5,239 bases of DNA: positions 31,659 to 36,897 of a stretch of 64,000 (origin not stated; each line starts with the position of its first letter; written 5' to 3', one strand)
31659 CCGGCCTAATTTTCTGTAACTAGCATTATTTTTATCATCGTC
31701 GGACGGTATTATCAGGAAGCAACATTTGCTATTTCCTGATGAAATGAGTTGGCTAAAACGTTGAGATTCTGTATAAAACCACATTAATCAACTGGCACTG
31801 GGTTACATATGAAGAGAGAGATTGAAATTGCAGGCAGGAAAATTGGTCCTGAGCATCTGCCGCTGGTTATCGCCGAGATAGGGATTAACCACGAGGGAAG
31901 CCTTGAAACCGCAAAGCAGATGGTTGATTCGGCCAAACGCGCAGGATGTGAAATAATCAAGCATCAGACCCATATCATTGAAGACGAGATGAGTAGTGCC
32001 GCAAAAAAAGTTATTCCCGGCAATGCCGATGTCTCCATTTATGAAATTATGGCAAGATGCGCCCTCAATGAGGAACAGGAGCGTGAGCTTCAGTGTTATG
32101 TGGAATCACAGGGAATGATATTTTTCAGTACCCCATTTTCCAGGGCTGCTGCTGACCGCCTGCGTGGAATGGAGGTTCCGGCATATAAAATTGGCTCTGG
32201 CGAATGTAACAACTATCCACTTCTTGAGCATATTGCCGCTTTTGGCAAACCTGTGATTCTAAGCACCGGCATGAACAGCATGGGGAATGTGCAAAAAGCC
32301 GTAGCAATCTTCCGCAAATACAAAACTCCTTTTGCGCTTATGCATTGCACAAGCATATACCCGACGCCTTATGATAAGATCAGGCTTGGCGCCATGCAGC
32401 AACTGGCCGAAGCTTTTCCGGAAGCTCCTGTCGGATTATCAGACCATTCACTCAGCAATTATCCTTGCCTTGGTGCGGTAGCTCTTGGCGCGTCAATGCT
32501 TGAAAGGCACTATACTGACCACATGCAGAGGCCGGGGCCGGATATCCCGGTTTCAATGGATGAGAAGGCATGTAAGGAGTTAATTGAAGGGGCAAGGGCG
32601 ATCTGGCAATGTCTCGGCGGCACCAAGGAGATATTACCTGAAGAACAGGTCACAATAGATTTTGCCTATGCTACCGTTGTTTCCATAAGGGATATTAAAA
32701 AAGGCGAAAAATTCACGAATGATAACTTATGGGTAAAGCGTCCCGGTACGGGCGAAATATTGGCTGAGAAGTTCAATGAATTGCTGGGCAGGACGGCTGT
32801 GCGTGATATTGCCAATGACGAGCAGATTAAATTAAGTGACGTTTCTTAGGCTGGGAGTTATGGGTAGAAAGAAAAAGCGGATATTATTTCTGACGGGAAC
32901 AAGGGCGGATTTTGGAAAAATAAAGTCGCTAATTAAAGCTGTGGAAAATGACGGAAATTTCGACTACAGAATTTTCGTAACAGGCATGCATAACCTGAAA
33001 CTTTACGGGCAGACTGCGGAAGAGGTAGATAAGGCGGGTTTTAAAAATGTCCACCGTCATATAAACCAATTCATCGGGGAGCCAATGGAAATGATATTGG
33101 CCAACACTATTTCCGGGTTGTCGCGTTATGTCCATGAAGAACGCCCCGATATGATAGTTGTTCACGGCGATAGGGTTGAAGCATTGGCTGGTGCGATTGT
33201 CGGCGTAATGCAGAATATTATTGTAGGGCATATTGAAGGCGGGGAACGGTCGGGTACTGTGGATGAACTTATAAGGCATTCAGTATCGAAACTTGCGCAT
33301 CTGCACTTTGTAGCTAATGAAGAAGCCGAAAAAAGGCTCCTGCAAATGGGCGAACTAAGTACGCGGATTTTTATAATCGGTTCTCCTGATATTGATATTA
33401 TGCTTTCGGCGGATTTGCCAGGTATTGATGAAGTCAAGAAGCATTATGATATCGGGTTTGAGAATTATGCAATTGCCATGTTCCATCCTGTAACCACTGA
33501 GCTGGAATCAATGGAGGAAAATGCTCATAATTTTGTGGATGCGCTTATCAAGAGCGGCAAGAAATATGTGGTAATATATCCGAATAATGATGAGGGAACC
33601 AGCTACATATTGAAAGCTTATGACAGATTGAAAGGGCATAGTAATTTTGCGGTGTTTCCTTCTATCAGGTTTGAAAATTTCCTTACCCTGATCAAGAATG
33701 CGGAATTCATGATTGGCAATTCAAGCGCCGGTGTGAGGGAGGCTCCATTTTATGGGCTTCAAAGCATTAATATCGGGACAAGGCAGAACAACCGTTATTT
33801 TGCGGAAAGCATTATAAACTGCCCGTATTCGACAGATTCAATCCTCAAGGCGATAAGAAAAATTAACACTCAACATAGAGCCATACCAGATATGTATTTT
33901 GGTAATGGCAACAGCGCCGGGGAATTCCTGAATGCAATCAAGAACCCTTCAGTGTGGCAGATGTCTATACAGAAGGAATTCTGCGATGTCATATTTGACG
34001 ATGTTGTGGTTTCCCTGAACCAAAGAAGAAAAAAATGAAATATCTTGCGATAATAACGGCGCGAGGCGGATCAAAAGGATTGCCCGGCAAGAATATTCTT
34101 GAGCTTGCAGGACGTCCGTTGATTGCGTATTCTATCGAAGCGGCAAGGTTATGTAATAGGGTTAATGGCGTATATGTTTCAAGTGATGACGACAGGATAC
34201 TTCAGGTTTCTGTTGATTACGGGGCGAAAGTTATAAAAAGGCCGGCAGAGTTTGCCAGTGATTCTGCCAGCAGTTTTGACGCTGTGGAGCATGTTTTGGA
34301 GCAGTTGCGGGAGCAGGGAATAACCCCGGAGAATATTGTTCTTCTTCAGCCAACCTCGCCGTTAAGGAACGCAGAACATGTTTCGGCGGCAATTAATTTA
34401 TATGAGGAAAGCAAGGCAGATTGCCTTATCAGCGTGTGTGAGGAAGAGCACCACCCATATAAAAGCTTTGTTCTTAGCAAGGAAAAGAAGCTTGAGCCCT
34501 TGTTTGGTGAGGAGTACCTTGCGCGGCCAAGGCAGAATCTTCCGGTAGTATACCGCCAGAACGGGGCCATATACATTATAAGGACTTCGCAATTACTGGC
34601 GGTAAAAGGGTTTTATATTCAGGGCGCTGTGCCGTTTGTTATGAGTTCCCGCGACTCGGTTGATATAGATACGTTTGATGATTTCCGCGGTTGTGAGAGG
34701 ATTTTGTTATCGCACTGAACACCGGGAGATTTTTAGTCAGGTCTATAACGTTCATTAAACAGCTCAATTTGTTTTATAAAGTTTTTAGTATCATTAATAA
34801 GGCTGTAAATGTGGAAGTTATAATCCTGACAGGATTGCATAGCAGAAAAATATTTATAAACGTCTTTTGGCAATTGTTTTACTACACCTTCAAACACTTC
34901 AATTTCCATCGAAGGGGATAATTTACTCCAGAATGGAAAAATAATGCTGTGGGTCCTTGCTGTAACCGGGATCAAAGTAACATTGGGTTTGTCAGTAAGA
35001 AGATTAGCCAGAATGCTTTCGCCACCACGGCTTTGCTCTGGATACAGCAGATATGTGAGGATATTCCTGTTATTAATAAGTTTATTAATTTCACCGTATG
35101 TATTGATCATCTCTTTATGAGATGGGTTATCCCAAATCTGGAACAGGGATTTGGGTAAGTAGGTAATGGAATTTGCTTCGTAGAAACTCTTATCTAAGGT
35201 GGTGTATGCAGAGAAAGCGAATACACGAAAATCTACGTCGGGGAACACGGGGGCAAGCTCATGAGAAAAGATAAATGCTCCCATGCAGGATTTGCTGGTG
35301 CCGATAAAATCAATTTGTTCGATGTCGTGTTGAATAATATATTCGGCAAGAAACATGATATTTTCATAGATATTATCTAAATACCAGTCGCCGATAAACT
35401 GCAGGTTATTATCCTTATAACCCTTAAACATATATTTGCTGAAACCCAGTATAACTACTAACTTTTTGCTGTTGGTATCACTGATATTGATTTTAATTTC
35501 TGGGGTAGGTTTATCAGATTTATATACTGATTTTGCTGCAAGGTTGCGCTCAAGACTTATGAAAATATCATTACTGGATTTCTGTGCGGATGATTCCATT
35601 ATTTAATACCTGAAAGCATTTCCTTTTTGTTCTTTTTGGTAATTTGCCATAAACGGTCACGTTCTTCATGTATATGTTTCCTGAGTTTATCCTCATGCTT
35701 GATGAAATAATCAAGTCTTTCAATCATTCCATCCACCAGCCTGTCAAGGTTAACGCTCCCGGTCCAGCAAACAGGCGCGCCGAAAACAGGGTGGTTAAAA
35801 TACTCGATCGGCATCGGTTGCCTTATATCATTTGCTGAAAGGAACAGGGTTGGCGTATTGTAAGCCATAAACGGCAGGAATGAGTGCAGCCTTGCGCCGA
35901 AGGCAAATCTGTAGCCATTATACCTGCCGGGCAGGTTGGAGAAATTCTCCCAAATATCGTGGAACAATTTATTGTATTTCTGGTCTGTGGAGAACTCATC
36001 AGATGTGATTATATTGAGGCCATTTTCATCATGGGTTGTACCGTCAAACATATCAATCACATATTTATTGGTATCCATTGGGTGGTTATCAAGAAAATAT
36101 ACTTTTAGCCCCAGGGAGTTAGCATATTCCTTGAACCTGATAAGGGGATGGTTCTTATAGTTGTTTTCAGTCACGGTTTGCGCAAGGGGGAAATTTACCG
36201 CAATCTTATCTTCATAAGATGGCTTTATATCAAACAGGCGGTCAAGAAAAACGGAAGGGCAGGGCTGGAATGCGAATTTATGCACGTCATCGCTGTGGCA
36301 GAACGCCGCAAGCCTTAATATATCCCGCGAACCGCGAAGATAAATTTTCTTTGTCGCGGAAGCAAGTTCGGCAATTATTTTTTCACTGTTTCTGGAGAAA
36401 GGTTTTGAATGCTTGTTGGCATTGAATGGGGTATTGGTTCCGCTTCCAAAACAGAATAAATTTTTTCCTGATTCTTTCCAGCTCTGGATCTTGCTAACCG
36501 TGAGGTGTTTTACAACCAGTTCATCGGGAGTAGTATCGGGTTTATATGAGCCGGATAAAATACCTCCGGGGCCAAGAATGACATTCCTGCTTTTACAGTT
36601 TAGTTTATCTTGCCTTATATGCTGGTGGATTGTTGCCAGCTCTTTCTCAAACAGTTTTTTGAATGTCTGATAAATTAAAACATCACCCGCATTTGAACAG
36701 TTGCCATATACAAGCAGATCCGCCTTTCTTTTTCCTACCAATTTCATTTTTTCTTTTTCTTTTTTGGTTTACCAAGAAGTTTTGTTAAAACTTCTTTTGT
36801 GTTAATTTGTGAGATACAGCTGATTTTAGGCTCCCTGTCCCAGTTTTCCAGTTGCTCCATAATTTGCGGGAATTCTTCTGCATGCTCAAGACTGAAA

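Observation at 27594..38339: AT-rich sialic/nonulosonic-acid glycan island (neuBCA + ACP/FkbH + four orphan transferase-like genes) next to a tRNA-Leu scar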

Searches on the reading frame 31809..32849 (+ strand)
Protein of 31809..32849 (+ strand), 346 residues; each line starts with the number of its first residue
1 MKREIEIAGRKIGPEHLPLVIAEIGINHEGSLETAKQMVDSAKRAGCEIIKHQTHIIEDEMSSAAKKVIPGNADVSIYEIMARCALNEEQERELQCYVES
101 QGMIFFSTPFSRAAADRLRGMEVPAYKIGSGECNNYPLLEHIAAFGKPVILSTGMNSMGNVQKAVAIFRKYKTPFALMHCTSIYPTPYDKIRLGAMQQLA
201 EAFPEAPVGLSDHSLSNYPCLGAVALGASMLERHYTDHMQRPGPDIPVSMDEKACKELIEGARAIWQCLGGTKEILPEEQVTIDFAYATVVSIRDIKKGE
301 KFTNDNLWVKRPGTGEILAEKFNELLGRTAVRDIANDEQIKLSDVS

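Call 7: search_protein_families(library=pfam, proteins=[window:31809-32849:+], max_evalue=0.01)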
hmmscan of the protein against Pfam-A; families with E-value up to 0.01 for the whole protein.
window:31809-32849:+ (346 aa): 2 families
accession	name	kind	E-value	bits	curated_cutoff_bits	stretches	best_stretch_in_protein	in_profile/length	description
PF03102.20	NeuB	-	9.4e-73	245.1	22.1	1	38-272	1-239/241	NeuB family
PF08666.17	SAF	-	8.4e-12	45.9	21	1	290-345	4-62/63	SAF domain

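Call 8: search_protein_families(library=ncbifam, proteins=[window:31809-32849:+], max_evalue=0.01)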
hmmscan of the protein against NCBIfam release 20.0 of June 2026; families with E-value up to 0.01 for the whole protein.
window:31809-32849:+ (346 aa): 2 families
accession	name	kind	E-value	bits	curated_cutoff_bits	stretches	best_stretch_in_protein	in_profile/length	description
TIGR03569.1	NeuB_NnaB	equivalog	1.7e-118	395.5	399.65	1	19-340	2-329/329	N-acetylneuraminate synthase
TIGR03586.1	PseI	equivalog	5.6e-69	232.8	340.25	1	18-338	2-325/327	pseudaminic acid synthase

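Call 52: search_solved_structures(query=window:31809-32849:+, max_evalue=1e-10)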
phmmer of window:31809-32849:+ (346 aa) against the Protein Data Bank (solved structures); distinct sequences matched with E-value up to 1e-10: 8.
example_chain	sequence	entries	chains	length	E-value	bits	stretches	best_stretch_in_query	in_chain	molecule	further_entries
1xuu_A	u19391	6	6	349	5.7e-141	472.9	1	3-345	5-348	polysialic acid capsule biosynthesis protein SiaC | N-acetylneuraminate synthase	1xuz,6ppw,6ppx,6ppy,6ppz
4ipj_A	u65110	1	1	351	1.5e-140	471.5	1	3-345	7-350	Polysialic acid capsule biosynthesis protein SiaC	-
4ipi_A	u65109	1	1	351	4e-140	470.1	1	3-345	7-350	Polysialic acid capsule biosynthesis protein SiaC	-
2wqp_A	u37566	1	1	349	1.4e-139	468.3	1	3-345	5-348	POLYSIALIC ACID CAPSULE BIOSYNTHESIS PROTEIN SIAC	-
1vli_A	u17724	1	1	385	3.6e-47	164.5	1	5-344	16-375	Spore coat polysaccharide biosynthesis protein spsE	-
8h2c_A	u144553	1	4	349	4.3e-41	144.6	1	18-344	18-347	Pseudaminic acid synthase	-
6ncs_A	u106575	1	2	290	2e-34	122.7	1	1-285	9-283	N-acetylneuraminic acid (Sialic acid) synthetase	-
3g8r_A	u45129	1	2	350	5e-25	91.8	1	18-344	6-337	Probable spore coat polysaccharide biosynthesis protein E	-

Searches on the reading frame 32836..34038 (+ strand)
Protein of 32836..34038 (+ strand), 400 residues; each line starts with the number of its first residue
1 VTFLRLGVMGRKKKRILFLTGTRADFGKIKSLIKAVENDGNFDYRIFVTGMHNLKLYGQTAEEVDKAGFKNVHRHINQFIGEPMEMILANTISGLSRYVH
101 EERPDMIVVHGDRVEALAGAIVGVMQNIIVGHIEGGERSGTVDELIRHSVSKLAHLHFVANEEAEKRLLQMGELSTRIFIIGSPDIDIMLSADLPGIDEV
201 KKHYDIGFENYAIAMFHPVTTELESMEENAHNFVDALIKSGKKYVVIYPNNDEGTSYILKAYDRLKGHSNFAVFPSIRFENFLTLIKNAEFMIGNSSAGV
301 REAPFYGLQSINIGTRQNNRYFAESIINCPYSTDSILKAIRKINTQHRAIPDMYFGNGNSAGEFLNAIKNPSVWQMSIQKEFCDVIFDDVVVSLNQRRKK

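Call 7: search_protein_families(library=pfam, proteins=[window:32836-34038:+], max_evalue=0.01)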
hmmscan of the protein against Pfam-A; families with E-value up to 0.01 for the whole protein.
window:32836-34038:+ (400 aa): 1 family
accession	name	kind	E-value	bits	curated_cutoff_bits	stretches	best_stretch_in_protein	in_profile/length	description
PF02350.25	Epimerase_2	-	1.7e-76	257.8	30.6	1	34-369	1-347/347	UDP-N-acetylglucosamine 2-epimerase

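Call 8: search_protein_families(library=ncbifam, proteins=[window:32836-34038:+], max_evalue=0.01)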
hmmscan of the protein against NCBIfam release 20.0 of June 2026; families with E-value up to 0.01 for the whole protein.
window:32836-34038:+ (400 aa): 2 families
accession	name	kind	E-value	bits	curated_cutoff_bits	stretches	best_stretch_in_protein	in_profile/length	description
TIGR03568.1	NeuC_NnaA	equivalog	4.8e-123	410.7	235.9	1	14-366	1-363/365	UDP-N-acetylglucosamine 2-epimerase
TIGR00236.1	wecB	equivalog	1.6e-28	99.9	210.15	1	16-306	3-293/366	non-hydrolyzing UDP-N-acetylglucosamine 2-epimerase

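Call 51: search_solved_structures(query=window:32836-34038:+, max_evalue=1e-10)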
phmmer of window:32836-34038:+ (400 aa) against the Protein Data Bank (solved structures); distinct sequences matched with E-value up to 1e-10: 18.
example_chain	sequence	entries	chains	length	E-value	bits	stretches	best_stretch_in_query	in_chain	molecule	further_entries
4zht_A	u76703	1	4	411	7.7e-57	196.3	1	11-384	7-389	Bifunctional UDP-N-acetylglucosamine 2-epimerase/N-acetylmannosamine kinase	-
5zlr_A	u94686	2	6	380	4.8e-54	187.1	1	14-370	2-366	GDP/UDP-N,N'-diacetylbacillosamine 2-epimerase (Hydrolyzing)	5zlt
5xvs_A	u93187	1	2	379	4.8e-54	187.1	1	14-370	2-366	GDP/UDP-N,N'-diacetylbacillosamine 2-epimerase (Hydrolyzing)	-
5enz_A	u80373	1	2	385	3e-18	69.3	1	14-307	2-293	UDP-GlcNAc 2-epimerase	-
4neq_A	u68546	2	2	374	6e-17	65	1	17-361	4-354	UDP-N-acetylglucosamine 2-epimerase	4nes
1vgv_A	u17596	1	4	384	7.2e-16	61.5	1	15-370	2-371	UDP-N-acetylglucosamine 2-epimerase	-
3dzc_A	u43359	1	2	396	7.8e-16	61.4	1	12-307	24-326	UDP-N-acetylglucosamine 2-epimerase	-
1f6d_A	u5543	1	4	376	8e-16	61.3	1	15-312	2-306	UDP-N-ACETYLGLUCOSAMINE 2-EPIMERASE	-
3ot5_A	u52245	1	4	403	6e-15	58.4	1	13-310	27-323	UDP-N-acetylglucosamine 2-epimerase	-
1o6c_A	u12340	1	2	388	1.8e-13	53.6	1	12-307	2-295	UDP-N-acetylglucosamine 2-epimerase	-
4fkz_A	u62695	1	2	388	1.8e-13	53.6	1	12-307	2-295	UDP-N-acetylglucosamine 2-epimerase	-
7vza_A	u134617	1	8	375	3.3e-13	52.7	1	15-307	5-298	Putative UDP-N-acetylglucosamine 2-epimerase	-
7vz6_A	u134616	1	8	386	3.4e-13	52.7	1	15-308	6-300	Putative UDP-N-acetylglucosamine 2-epimerase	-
7vyy_A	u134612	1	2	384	3.8e-13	52.5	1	15-307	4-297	Putative UDP-N-acetylglucosamine 2-epimerase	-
6vlb_A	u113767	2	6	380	6.1e-13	51.9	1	15-307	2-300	UDP-N-acetylglucosamine 2-epimerase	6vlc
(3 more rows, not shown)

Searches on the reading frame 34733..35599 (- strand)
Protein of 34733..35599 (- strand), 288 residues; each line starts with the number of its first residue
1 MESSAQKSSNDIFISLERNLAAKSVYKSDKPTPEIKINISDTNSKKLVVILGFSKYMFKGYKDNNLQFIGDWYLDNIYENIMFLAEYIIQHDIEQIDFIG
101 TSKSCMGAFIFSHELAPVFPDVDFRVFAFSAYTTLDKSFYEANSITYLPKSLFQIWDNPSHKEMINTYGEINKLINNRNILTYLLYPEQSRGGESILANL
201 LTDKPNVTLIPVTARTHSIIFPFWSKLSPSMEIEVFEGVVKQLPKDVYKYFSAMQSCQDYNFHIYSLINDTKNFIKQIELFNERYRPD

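Call 7: search_protein_families(library=pfam, proteins=[window:34733-35599:-], max_evalue=0.01)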
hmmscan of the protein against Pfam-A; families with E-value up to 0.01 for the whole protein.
window:34733-35599:- (288 aa): 0 families

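Call 8: search_protein_families(library=ncbifam, proteins=[window:34733-35599:-], max_evalue=0.01)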
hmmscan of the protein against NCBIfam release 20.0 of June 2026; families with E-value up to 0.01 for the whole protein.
window:34733-35599:- (288 aa): 0 families

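Call 41: find_homologous_proteins(query=window:34733-35599:-)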
Query window:34733-35599:- (288 aa): 3 proteins with E <= 0.001 among 369 candidates.
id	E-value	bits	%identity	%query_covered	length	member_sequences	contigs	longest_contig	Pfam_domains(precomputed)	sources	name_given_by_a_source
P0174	1.9e-189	646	100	100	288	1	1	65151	-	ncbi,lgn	-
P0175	1.5e-62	229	43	86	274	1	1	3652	-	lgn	-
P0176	2.0e-59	219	42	87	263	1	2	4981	-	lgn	-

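Call 46: search_solved_structures(query=A2, max_evalue=10)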
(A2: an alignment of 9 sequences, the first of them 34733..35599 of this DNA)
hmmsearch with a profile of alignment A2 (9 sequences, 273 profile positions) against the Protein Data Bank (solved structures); distinct sequences matched with E-value up to 10: 3.
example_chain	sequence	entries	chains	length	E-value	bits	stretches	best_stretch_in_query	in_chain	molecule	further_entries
5no7_A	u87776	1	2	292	0.047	16.3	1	214-244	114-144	Lytic polysaccharide monooxygenase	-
2idg_A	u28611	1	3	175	0.23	14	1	123-185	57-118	Hypothetical protein AF0160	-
2xol_A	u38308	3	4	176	0.23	14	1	123-185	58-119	CHAPERONE PROTEIN TTRD | TTRD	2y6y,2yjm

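Call 56: search_protein_representatives(alignment_id=A3)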
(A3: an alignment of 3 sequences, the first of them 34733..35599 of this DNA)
Query: 3 sequences, 268 profile positions. Proteins with E-value up to 0.001 (for the whole library): 37; up to 1e-10: 19; up to 1e-30: 14. The best 37 are listed.
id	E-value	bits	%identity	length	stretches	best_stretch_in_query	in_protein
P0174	3.2e-141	485.8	-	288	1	2-268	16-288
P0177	4.0e-93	328.1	-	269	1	7-265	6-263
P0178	7.3e-85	301.0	-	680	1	11-264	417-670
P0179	5.0e-69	249.1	-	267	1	15-267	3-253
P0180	2.1e-63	230.7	-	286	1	23-259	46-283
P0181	1.5e-55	204.9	-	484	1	15-260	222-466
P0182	4.5e-55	203.3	-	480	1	16-262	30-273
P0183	8.4e-55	202.4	-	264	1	13-267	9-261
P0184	3.9e-49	183.8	-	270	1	20-267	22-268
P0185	1.5e-46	175.4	-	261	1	19-266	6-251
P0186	6.0e-46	173.4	-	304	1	15-265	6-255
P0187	3.0e-44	167.8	-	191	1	61-219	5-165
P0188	6.6e-44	166.7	-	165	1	15-174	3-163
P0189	1.1e-39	152.9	-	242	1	36-265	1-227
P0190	1.3e-27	113.3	-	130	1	10-115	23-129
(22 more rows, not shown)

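Call 69: predict_structure(alignment_id=A4)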
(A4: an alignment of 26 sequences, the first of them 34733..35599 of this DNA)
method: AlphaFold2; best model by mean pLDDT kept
length: 288 residues; sequences in the alignment: 26
mean_pLDDT: 93.6   pTM: 0.92
mean pLDDT of the five models: 93.6, 93.2, 92.9, 92.8, 91.9
residues with pLDDT >= 90: 248; 70-90: 33; 50-70: 4; < 50: 3
segments of 3 or more residues with pLDDT < 50: 1-3
pLDDT, mean of each block of 10 residues (from residue 1): 68 92 85 91 97 81 94 92 97 98 97 98 98 97 95 94 94 97 97 96 97 95 95 92 96 96 97 98 91
secondary structure, 60 per line:
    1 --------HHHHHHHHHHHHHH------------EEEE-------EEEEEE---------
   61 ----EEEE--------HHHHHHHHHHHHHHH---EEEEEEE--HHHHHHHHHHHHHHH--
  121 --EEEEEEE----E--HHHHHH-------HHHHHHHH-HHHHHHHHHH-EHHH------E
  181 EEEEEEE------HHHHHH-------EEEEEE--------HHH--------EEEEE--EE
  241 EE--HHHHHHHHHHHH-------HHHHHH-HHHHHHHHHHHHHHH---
elements in order: H9-22 E35-38 E46-51 E65-68 H77-91 E95-101 H104-118 E123-129 H137-142 H150-157 H159-168 E180-187 H194-199 E207-212 E232-236 E239-242 H245-256 H264-269 H271-285

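Call 72: find_encoding_contigs(protein=P0174, flank=10000, max_places=3)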
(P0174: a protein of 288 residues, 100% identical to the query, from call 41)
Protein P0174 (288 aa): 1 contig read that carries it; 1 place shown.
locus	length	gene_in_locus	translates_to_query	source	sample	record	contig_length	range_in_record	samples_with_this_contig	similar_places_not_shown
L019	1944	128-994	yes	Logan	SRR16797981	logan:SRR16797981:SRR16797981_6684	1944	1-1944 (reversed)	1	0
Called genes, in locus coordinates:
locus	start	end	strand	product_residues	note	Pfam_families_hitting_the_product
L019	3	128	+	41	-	?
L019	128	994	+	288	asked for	-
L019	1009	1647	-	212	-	PF02348:CTP_transf_3, PF12804:NTP_transf_3 (weak)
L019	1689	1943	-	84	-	?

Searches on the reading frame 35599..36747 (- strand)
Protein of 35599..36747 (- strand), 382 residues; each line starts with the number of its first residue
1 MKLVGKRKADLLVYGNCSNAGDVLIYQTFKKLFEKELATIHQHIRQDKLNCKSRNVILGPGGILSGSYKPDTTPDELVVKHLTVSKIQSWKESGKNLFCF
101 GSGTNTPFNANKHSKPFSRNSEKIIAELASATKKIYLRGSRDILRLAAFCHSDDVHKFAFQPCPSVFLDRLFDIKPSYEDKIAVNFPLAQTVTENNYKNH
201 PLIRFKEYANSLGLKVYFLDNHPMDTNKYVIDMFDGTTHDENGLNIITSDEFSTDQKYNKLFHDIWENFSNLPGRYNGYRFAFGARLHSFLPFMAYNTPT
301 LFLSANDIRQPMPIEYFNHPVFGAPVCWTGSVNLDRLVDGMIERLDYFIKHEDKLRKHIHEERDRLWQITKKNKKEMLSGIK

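Call 7: search_protein_families(library=pfam, proteins=[window:35599-36747:-], max_evalue=0.01)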
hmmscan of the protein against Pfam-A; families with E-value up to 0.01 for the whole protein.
window:35599-36747:- (382 aa): 1 family
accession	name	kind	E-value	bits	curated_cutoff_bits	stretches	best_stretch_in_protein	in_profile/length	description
PF04230.19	PS_pyruv_trans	-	2.4e-07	31.4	25.3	1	19-304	1-277/280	Polysaccharide pyruvyl transferase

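Call 8: search_protein_families(library=ncbifam, proteins=[window:35599-36747:-], max_evalue=0.01)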
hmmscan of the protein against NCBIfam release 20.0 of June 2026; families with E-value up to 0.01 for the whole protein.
window:35599-36747:- (382 aa): 0 families

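Call 102: search_protein_families(library=ncbifam, proteins=[window:35599-36747:-], max_evalue=0.01)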
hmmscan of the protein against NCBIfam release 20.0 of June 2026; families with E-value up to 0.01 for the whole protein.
window:35599-36747:- (382 aa): 0 families
